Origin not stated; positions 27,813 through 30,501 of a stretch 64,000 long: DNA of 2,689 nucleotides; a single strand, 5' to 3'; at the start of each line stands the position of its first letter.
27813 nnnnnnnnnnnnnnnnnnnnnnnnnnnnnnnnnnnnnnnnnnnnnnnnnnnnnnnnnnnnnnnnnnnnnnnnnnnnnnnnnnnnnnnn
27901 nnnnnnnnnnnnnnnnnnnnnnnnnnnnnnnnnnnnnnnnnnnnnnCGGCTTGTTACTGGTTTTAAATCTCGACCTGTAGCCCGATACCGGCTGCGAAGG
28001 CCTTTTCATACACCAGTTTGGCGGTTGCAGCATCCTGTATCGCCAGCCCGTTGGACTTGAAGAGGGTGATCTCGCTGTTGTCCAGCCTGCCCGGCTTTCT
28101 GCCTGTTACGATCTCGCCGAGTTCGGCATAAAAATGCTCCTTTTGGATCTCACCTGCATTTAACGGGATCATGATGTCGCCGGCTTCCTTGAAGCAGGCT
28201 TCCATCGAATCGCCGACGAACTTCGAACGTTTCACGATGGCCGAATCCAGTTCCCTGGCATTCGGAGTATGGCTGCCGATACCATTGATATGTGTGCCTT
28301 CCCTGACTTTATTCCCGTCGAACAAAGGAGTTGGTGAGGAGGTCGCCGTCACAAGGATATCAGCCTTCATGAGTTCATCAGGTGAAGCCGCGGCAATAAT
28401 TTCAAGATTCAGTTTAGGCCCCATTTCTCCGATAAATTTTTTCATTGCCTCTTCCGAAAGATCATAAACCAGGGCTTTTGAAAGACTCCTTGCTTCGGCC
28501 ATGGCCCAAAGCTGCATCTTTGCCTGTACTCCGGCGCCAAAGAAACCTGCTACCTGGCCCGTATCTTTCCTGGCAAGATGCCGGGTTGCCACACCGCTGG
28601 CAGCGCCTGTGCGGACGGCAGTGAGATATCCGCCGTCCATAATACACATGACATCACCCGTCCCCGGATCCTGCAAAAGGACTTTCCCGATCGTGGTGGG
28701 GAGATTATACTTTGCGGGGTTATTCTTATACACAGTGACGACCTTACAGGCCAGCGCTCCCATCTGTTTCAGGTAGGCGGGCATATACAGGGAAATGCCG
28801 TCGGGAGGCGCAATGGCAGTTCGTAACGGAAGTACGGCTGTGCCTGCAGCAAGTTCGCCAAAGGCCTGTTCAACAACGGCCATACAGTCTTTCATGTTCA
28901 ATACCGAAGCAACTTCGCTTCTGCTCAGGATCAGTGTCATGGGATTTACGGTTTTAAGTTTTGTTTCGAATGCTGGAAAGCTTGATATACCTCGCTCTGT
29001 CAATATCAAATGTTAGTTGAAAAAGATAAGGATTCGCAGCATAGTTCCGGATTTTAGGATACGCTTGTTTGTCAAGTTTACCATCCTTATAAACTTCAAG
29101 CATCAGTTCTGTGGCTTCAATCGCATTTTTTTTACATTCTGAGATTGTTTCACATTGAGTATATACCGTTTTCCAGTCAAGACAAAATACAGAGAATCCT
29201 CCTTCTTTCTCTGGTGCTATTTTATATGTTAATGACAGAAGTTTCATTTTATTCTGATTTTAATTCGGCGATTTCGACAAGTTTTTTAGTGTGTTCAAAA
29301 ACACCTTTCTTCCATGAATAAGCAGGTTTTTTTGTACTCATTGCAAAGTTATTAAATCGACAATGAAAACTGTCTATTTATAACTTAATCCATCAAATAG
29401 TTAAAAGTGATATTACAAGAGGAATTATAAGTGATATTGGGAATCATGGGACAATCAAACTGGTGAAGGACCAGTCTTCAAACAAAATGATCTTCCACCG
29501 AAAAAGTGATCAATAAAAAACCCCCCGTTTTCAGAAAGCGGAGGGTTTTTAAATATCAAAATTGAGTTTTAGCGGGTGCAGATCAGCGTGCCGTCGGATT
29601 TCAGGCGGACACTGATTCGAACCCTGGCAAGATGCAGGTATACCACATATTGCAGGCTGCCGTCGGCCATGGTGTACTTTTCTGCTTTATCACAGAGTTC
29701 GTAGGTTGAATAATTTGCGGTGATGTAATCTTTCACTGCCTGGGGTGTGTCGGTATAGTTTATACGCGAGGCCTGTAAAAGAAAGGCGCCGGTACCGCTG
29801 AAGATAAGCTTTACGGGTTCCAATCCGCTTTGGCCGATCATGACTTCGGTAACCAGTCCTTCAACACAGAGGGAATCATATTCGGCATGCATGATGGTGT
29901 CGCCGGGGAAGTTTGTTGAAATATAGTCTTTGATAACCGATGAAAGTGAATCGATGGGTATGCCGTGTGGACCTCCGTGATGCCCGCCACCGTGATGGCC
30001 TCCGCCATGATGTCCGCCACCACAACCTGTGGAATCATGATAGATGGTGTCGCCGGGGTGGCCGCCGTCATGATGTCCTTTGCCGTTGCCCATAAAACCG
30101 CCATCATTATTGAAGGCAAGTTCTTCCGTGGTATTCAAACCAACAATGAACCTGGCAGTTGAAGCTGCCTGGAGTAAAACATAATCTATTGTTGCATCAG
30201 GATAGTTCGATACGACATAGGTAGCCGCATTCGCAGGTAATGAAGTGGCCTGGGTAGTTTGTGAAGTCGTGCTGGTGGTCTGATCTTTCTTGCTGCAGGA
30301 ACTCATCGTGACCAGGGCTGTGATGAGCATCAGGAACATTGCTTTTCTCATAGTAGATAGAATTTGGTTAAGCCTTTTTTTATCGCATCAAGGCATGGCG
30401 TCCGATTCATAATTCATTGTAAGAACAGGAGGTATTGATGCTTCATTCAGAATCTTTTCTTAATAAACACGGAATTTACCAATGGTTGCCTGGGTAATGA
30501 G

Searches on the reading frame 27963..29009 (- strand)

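Call 5: search_protein_families(library=pfam, proteins=[window:27963-29009:-])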
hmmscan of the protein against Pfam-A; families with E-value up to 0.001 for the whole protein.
window:27963-29009:- (348 aa): 1 family
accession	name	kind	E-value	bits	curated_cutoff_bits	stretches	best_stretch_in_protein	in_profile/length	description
PF02423.21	OCD_Mu_crystall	-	1e-78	264.9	24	1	25-338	3-311/314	Ornithine cyclodeaminase/mu-crystallin family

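Call 6: search_protein_families(library=ncbifam, proteins=[window:27963-29009:-])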
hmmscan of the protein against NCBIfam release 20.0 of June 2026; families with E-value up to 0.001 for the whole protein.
window:27963-29009:- (348 aa): 13 families
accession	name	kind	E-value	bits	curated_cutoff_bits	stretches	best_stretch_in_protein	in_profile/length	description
NF006379.0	PRK08618.1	equivalog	5.2e-92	308.6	417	1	26-347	2-325/326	ornithine cyclodeaminase family protein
TIGR02371.1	ala_DH_arch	equivalog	3.9e-83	279.3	409.15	1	25-347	2-323/325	alanine dehydrogenase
NF004793.0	PRK06141.1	equivalog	1.1e-62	211.9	322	1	27-337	3-311/314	bifunctional Delta(1)-pyrroline-2-carboxylate/Delta(1)-piperideine-2-carboxylate reductase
NF006141.0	PRK08291.1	equivalog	5.4e-60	203.1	408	1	27-346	6-328/330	cyclodeaminase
TIGR02992.1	ectoine_eutC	equivalog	2.9e-59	200.8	471.65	1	27-345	3-324/326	ectoine utilization protein EutC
NF045643.1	ImmsucRedBhcD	equivalog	3e-51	174.7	500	1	26-348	2-321/321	iminosuccinate reductase BhcD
TIGR03944.1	dehyd_SbnB_fam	equivalog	1.6e-42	145.7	326.9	1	26-347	2-325/327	2,3-diaminopropionate biosynthesis protein SbnB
NF005603.0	PRK07340.1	equivalog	9.7e-40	136.7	266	1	25-336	4-302/307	delta(1)-pyrroline-2-carboxylate reductase family protein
NF005296.0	PRK06823.1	equivalog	1.6e-39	135.8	438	1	26-336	2-312/315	ornithine cyclodeaminase family protein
NF005762.1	PRK07589.1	equivalog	1.5e-36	126.1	350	1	41-347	24-319/334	ornithine cyclodeaminase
NF045512.1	PyrPipCarbRedLhpI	equivalog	1.3e-34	119.8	400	1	29-334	4-294/298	bifunctional Delta(1)-pyrroline-2-carboxylate/Delta(1)-piperideine-2-carboxylate reductase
NF005011.0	PRK06407.1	subfamily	2.2e-29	102.7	337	1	28-334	5-296/302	ornithine cyclodeaminase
NF004848.0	PRK06199.1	subfamily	2.5e-27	96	362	1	73-347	78-371/379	tyramine oxidase subunit B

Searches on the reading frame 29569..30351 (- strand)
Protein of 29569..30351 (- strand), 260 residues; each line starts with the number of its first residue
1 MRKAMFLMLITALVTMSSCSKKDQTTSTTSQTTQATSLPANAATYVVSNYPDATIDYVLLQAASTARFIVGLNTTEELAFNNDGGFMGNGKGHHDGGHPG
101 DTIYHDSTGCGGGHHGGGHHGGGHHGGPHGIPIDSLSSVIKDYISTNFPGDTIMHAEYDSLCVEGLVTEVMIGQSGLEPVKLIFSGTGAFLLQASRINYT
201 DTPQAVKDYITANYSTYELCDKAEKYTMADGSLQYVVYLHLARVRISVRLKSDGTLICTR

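Call 5: search_protein_families(library=pfam, proteins=[window:29569-30351:-])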
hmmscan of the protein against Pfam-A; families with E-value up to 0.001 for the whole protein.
window:29569-30351:- (260 aa): 1 family
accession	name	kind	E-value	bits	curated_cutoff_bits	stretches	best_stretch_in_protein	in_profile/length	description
PF11396.14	PepSY_like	-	2.4e-08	34.6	28.3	0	34-87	32-82/83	Putative beta-lactamase-inhibitor-like, PepSY-like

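Call 6: search_protein_families(library=ncbifam, proteins=[window:29569-30351:-])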
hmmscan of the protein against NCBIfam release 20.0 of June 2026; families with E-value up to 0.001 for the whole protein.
window:29569-30351:- (260 aa): 0 families
